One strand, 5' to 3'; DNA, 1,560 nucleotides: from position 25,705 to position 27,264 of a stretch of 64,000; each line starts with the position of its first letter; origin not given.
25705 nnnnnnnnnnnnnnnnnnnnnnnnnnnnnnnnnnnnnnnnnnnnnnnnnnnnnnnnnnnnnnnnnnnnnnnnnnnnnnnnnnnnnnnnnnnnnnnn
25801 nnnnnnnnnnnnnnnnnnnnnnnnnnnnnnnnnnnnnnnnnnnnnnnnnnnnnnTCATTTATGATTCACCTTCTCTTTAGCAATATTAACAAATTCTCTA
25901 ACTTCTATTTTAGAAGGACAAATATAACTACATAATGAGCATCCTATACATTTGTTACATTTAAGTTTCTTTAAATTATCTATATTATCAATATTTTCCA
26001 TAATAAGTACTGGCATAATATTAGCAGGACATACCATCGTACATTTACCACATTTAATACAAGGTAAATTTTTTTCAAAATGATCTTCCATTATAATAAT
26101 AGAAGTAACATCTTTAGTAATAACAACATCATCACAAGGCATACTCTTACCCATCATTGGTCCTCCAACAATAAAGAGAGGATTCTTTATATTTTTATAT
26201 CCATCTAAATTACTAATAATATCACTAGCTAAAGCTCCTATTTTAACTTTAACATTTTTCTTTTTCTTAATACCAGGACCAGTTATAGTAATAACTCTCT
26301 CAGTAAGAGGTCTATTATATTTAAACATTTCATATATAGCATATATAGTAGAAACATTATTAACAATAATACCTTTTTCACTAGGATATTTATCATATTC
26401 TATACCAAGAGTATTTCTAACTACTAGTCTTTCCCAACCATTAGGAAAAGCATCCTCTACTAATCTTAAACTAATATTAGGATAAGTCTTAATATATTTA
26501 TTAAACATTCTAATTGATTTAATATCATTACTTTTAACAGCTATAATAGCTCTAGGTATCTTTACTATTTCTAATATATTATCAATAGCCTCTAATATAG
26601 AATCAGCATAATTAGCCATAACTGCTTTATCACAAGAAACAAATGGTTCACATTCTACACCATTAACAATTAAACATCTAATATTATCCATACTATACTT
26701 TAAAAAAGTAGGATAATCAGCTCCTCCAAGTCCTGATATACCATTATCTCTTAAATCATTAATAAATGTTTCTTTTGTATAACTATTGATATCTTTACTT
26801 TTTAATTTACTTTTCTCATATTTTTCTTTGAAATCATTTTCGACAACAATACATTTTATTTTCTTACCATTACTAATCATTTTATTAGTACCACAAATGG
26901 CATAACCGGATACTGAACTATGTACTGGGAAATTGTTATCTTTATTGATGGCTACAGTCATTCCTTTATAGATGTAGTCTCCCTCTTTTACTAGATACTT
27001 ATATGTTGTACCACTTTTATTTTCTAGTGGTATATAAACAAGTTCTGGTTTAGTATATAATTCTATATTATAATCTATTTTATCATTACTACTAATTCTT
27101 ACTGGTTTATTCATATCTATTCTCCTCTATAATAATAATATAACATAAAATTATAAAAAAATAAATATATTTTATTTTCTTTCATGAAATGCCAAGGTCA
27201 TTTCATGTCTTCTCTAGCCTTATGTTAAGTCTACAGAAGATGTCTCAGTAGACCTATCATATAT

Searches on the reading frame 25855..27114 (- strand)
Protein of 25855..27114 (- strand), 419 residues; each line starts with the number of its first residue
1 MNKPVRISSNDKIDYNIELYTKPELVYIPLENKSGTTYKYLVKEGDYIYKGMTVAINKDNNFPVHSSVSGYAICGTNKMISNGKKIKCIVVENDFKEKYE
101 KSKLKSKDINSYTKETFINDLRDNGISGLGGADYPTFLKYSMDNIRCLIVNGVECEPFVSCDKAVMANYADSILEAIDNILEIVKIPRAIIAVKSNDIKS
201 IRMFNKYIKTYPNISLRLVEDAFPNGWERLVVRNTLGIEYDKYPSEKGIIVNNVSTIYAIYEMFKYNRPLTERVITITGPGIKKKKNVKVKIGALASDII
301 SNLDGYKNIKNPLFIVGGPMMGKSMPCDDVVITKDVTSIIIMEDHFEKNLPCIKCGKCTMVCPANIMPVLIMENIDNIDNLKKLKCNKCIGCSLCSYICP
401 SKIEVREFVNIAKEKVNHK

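Call 72: search_protein_families(library=pfam, proteins=[window:25855-27114:-], max_evalue=0.001)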
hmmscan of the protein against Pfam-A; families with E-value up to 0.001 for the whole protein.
window:25855-27114:- (419 aa): 12 families
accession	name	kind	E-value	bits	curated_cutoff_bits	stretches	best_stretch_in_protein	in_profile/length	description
PF01512.22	Complex1_51K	-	4.1e-32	111.6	31.2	1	122-262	2-150/150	Nuo51 FMN-binding domain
PF13375.12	RnfC_N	-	9.4e-13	48.5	25.6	1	15-95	19-100/101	RnfC Barrel sandwich hybrid domain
PF12838.12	Fer4_7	-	5.9e-07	30.3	27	1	352-403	2-52/52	4Fe-4S dicluster domain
PF14697.11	Fer4_21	-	6.3e-07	29.9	35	1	351-401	7-53/59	4Fe-4S dicluster domain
PF13187.11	Fer4_9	-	1.2e-06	28.9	27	1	352-402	2-50/52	4Fe-4S dicluster domain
PF12837.12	Fer4_6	-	2.9e-06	27.4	25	0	352-366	9-23/24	4Fe-4S binding domain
PF12797.12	Fer4_2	-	3.4e-06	27.1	24.5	0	351-364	9-22/22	4Fe-4S binding domain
PF00037.32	Fer4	-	9.7e-06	25.6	21.1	0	352-366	8-22/24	4Fe-4S binding domain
PF13237.11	Fer4_10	-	1.9e-05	24.9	25.5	1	351-400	8-53/53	4Fe-4S dicluster domain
PF13534.11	Fer4_17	-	0.00018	22.4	22.2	0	352-403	2-60/61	4Fe-4S dicluster domain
PF12798.12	Fer4_3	-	0.00053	21.1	27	0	352-366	1-15/15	4Fe-4S binding domain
PF12800.12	Fer4_4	-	0.00068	20.2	24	0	352-364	4-16/17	4Fe-4S binding domain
